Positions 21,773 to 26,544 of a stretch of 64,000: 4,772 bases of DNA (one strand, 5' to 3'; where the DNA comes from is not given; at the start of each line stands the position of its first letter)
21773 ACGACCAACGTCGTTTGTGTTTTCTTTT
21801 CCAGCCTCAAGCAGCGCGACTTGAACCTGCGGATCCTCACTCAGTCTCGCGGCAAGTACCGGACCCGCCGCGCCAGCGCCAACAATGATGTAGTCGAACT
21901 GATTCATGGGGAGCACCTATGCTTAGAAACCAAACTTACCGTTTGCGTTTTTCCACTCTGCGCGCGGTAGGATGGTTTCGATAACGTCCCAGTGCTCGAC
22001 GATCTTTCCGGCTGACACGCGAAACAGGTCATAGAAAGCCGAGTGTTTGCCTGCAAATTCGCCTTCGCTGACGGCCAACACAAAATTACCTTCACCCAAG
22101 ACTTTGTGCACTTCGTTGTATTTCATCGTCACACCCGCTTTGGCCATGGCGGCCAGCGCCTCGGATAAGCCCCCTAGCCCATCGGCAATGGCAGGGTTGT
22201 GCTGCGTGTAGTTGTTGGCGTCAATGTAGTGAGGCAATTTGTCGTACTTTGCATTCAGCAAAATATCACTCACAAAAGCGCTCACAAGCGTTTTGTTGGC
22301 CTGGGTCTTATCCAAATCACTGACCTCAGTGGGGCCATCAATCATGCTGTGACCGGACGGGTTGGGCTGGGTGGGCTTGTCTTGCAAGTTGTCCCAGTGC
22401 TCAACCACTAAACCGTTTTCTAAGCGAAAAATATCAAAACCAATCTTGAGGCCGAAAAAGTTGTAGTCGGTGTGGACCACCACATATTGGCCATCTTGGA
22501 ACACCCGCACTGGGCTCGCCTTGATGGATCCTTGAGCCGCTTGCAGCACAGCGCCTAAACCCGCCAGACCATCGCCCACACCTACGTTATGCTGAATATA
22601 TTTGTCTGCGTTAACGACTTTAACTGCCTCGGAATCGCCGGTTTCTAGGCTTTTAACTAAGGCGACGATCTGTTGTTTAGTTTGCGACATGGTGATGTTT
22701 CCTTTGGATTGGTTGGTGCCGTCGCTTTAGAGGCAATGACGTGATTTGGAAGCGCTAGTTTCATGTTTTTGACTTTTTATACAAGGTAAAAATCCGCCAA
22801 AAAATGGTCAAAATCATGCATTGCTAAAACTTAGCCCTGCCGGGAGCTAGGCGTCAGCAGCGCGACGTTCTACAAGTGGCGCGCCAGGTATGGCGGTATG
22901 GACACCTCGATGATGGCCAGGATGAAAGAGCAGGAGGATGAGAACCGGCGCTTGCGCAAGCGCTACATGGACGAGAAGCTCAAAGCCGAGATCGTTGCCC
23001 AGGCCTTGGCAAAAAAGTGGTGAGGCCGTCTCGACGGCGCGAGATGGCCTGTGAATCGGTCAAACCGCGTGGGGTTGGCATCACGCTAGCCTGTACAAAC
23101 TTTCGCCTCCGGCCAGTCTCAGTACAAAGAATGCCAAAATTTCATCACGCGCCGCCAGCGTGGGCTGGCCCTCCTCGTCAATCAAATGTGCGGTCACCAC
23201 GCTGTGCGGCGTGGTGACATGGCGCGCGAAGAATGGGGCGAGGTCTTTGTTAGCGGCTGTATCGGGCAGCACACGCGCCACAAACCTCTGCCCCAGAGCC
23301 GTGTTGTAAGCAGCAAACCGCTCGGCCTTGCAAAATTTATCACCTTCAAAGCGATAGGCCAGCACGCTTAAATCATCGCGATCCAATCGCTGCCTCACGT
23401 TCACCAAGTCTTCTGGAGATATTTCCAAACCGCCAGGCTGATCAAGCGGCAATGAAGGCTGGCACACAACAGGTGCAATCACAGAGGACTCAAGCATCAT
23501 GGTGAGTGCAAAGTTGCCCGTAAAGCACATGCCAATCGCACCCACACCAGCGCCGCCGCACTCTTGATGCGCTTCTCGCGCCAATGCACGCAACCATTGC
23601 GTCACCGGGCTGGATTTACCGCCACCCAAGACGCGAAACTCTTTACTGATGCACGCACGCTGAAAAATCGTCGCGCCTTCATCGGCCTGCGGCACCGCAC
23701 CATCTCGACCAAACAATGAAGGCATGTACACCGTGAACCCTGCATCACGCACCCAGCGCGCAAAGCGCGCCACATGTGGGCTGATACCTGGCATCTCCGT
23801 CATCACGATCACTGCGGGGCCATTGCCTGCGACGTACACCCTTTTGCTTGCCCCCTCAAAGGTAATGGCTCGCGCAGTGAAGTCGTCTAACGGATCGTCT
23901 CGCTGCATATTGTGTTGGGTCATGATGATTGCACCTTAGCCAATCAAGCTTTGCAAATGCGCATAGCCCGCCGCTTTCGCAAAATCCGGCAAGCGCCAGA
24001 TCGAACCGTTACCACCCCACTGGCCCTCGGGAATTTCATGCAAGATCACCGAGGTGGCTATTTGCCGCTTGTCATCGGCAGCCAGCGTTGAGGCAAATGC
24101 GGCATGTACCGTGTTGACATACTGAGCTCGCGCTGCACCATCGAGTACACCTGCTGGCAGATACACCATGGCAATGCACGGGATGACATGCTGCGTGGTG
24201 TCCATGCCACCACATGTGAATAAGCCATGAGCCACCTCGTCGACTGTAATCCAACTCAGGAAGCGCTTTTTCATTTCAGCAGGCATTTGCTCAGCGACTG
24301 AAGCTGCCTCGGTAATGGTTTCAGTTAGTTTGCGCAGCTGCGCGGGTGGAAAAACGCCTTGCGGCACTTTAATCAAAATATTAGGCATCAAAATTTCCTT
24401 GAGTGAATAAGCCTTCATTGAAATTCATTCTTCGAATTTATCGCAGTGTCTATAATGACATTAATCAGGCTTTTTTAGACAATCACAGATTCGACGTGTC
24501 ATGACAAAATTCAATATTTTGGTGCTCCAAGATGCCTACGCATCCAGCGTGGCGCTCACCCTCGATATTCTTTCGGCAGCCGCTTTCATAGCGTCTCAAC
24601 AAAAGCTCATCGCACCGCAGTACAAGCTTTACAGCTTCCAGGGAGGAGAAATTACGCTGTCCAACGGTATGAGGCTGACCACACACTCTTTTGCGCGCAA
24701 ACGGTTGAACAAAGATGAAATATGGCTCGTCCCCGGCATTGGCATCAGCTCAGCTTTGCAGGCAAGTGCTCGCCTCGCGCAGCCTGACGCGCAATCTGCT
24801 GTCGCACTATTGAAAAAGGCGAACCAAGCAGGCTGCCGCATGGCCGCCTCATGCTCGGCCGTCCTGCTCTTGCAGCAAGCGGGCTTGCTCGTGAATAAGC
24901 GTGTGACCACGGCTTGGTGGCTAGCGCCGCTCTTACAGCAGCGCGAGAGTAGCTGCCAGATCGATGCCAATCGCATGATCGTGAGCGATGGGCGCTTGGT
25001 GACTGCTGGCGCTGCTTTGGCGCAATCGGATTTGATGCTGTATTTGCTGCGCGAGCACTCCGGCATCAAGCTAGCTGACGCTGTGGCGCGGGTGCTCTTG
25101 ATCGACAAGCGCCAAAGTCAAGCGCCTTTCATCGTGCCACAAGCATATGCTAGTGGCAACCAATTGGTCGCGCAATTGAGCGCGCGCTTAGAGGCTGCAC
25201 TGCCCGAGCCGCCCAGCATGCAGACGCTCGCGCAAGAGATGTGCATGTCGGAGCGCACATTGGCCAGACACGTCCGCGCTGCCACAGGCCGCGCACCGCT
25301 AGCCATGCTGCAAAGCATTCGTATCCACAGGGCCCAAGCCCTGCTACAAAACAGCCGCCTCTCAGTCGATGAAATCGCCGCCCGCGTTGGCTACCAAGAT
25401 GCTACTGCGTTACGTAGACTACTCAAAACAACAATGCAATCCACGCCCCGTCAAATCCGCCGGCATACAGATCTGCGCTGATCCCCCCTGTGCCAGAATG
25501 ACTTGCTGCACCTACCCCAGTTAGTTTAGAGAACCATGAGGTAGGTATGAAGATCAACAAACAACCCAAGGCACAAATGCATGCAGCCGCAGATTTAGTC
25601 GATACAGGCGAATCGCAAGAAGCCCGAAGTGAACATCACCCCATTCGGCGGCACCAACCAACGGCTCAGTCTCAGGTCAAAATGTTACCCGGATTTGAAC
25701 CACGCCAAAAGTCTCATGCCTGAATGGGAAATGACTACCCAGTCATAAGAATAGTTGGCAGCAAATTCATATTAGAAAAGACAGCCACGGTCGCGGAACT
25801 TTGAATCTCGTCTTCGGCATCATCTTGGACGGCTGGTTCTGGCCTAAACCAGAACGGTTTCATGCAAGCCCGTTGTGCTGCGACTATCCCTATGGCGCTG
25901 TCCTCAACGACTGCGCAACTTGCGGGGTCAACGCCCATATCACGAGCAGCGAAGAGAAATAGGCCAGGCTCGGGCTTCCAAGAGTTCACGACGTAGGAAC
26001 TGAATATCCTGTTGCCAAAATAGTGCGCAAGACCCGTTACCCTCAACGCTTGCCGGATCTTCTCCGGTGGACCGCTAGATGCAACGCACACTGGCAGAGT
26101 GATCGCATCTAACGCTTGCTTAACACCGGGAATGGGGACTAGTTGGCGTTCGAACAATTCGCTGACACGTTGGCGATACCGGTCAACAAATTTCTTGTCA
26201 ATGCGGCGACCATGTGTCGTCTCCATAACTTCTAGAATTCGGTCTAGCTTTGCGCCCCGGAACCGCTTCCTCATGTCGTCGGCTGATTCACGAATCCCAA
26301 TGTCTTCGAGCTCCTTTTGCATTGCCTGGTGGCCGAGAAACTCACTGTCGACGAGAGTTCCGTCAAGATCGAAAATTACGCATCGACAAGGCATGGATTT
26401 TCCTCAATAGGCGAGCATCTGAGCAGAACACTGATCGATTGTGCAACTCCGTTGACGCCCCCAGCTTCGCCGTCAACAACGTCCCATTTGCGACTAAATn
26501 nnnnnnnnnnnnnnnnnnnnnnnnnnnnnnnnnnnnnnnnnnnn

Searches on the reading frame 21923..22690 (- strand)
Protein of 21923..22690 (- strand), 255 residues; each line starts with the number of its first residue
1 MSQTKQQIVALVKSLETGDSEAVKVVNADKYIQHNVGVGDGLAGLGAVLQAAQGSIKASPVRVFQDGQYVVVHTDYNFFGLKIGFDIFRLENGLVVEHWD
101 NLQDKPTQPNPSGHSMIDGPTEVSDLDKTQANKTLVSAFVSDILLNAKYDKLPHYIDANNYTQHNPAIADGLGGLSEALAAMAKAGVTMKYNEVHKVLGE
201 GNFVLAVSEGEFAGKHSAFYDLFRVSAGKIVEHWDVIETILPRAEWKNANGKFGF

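Call 18: search_protein_families(library=pfam, proteins=[window:21923-22690:-], max_evalue=0.001)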
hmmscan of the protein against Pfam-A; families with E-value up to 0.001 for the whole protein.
window:21923-22690:- (255 aa): 2 families
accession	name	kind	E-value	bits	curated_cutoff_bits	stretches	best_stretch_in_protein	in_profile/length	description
PF12680.13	SnoaL_2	-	1.3e-12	48.6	27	2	150-233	14-102/102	SnoaL-like domain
PF07366.18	SnoaL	-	3.8e-10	40.1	28.4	0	137-238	4-118/126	SnoaL-like polyketide cyclase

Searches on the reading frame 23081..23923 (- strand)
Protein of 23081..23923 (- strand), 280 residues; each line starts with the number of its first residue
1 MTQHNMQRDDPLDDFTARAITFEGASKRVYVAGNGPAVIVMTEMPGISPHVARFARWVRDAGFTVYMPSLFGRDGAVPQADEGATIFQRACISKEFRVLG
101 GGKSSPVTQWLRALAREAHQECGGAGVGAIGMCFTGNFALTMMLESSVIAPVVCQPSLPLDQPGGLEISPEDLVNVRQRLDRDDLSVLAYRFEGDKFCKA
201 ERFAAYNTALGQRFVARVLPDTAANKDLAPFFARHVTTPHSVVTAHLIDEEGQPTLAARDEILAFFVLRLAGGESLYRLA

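Call 18: search_protein_families(library=pfam, proteins=[window:23081-23923:-], max_evalue=0.001)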
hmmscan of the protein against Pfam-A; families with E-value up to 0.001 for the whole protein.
window:23081-23923:- (280 aa): 1 family
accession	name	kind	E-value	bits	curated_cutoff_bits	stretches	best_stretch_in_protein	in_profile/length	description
PF01738.24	DLH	-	1.2e-09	38.5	21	1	34-146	12-118/217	Dienelactone hydrolase family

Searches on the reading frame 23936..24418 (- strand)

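Call 18: search_protein_families(library=pfam, proteins=[window:23936-24418:-], max_evalue=0.001)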
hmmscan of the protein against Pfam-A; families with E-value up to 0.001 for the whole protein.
window:23936-24418:- (160 aa): 1 family
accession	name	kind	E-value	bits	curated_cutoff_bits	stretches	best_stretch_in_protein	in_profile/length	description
PF01361.26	Tautomerase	-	2.1e-06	27.9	22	0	86-138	6-54/60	Tautomerase enzyme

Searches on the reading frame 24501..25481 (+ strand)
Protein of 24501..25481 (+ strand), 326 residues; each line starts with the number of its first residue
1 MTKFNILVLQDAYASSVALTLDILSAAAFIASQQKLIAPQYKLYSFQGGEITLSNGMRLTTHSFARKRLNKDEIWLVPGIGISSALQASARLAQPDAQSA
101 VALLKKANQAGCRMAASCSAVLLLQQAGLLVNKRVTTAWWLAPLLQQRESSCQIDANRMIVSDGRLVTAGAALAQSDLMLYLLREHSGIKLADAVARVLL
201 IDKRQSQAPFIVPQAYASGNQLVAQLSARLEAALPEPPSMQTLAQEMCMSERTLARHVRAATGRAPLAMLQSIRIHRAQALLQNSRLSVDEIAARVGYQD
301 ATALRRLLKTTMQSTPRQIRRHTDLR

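Call 18: search_protein_families(library=pfam, proteins=[window:24501-25481:+], max_evalue=0.001)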
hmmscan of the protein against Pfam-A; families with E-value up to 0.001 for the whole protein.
window:24501-25481:+ (326 aa): 3 families
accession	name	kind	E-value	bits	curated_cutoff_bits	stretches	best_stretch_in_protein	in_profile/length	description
PF12833.13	HTH_18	-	1.2e-20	74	33.6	1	243-321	1-79/80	Helix-turn-helix domain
PF00165.29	HTH_AraC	-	2.8e-09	37.3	26.6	1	283-321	2-42/42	Bacterial regulatory helix-turn-helix proteins, AraC family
PF01965.30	DJ-1_PfpI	-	1.3e-07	32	26.6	1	96-184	79-164/165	DJ-1/PfpI family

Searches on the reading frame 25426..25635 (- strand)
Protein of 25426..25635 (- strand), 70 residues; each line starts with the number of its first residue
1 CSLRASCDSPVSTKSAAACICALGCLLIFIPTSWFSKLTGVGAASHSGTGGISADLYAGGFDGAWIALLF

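Call 87: search_protein_families(library=pfam, alignment_id=A3, max_evalue=0.05)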
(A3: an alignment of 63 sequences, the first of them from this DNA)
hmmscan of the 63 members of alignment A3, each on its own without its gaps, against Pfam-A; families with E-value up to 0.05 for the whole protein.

A. member 1, seq(70 aa): 0 families

B. families by the number of members that match (of 63 scanned): 2 families
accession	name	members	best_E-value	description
PF07558.16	Shugoshin_N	1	0.016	Shugoshin N-terminal coiled-coil region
PF18001.7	Il13Ra_Ig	1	0.027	Interleukin-13 receptor subunit alpha Ig-like domain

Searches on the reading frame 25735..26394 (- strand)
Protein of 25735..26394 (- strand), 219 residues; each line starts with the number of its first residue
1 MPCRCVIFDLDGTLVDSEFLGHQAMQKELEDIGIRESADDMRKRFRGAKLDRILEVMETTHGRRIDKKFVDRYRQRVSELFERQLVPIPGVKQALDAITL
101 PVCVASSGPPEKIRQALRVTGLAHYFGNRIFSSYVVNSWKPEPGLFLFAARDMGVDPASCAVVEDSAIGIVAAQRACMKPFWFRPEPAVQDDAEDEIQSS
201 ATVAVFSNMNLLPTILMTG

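Call 7: search_protein_families(library=pfam, proteins=[window:25735-26394:-], max_evalue=0.01)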
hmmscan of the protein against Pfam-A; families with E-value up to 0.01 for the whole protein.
window:25735-26394:- (219 aa): 4 families
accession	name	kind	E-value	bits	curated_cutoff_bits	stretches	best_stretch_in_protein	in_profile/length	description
PF00702.32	Hydrolase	-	7.5e-26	92.1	26.4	1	4-176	2-190/191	haloacid dehalogenase-like hydrolase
PF13419.12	HAD_2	-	2e-23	83.8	23.8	1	6-180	1-175/178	Haloacid dehalogenase-like hydrolase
PF12710.13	HAD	-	3.6e-05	24.7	27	1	6-132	1-134/189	haloacid dehalogenase-like hydrolase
PF13242.12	Hydrolase_like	-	0.0027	18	22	1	140-178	4-43/75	HAD-hyrolase-like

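Call 23: find_encoding_contigs(protein=window:25735-26394:-, flank=10000, max_places=10)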
Protein window:25735-26394:- (219 aa): no gene with exactly this product is on record in the collection.

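Call 42: find_homologous_proteins(query=window:25735-26394:-, max_evalue=1e-20)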
Query window:25735-26394:- (219 aa): 1301 proteins with E <= 1e-20 among 2031 candidates; the best 120 are listed.
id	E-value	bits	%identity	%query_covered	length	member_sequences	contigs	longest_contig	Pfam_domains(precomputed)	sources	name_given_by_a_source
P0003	2.4e-142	490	100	100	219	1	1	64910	PF13419.13,PF00702.33,PF12710.14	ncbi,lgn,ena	-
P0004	6.6e-61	224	52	100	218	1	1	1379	PF13419.13,PF00702.33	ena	-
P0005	1.0e-60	223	54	97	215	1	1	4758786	PF13419.13,PF00702.33,PF13242.13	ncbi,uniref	ncbi:HAD-IA family hydrolase [Chitinimonas lacunae]|uniref:HAD-IA family hydrolase n=1 Tax=Chitinimo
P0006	1.5e-59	219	50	98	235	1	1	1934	PF13419.13,PF00702.33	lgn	-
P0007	2.1e-59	219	51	98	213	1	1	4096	PF13419.13,PF00702.33,PF13242.13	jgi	jgi:HAD superfamily hydrolase (TIGR01509 family)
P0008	2.1e-59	219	52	98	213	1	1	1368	PF13419.13,PF00702.33,PF13242.13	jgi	jgi:HAD superfamily hydrolase (TIGR01509 family)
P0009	3.9e-59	218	55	84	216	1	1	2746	PF13419.13,PF00702.33,PF13242.13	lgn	-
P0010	5.8e-59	217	50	97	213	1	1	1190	PF13419.13,PF00702.33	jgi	jgi:HAD superfamily hydrolase (TIGR01509 family)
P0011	5.9e-59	217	50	97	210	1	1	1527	PF13419.13,PF00702.33,PF13242.13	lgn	-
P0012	8.4e-59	217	51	97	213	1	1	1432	PF13419.13,PF00702.33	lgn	-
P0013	1.8e-58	216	53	91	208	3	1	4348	PF13419.13,PF00702.33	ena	-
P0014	2.1e-58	215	58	82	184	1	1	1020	PF13419.13,PF00702.33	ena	-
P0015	1.6e-57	213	54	84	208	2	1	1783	PF13419.13,PF00702.33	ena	-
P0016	3.5e-57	211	55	83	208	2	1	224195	PF13419.13,PF00702.33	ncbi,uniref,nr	ncbi:HAD-IA family hydrolase [Dasania sp. GY-MA-18]|uniref:HAD-IA family hydrolase n=1 Tax=Dasania p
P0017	5.5e-57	211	51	97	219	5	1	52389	PF13419.13,PF00702.33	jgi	jgi:HAD superfamily hydrolase (TIGR01509 family)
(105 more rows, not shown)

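Call 63: search_protein_families(library=ncbifam, proteins=[window:25735-26394:-], max_evalue=0.01)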
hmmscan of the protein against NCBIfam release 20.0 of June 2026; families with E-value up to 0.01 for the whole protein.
window:25735-26394:- (219 aa): 34 families (the best 25 are shown)
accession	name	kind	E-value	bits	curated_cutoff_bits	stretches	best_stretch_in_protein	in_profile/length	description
NF007854.0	PRK10563.1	equivalog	5.8e-48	163.5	211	1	4-215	5-211/221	6-phosphogluconate phosphatase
NF008087.0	PRK10826.1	equivalog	7e-25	87.9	191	1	4-193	8-200/222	hexitol phosphatase HxpB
TIGR02009.1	PGMB-YQAB-SF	subfamily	9.6e-25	87.9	153.35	1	4-179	2-182/186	beta-phosphoglucomutase family hydrolase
TIGR01990.1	bPGM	equivalog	3.7e-19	69.4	189.4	1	4-179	2-182/187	beta-phosphoglucomutase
TIGR01509.1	HAD-SF-IA-v3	subfamily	2.3e-17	63.6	29.4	1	69-181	47-152/154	HAD-IA family hydrolase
NF008000.0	PRK10725.1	equivalog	3.2e-16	60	215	1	5-179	7-181/188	fructose-1-phosphate/6-phosphogluconate phosphatase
TIGR01449.2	PGP_bact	equivalog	4e-16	59.2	180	1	6-183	1-184/213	phosphoglycolate phosphatase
TIGR02253.1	CTE7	subfamily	6.1e-14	52.3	169.75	1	4-197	3-207/221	TIGR02253 family HAD-type hydrolase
NF009695.0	PRK13222.1-2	equivalog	1.5e-13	50.8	225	1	3-179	6-189/226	phosphoglycolate phosphatase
NF008610.0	PRK11587.1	equivalog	1.9e-13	50.2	282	1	1-177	1-175/219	sugar phosphatase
NF053653.1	InDiPhoBT2121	equivalog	4.7e-12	45.9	245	1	4-176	2-179/216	inorganic diphosphatase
NF009804.0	PRK13288.1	equivalog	2.9e-11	43.3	218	1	3-179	3-177/215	pyrophosphatase PpaX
NF009697.0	PRK13222.1-4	equivalog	1e-10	41.4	327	1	3-177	7-187/232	phosphoglycolate phosphatase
TIGR01428.1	HAD_type_II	equivalog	5.3e-10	39.6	125.4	1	4-183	2-190/197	haloacid dehalogenase type II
NF046057.1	bifunc_MtlD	equivalog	5.7e-10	38.2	800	1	5-184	9-192/683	bifunctional mannitol-1-phosphate dehydrogenase/phosphatase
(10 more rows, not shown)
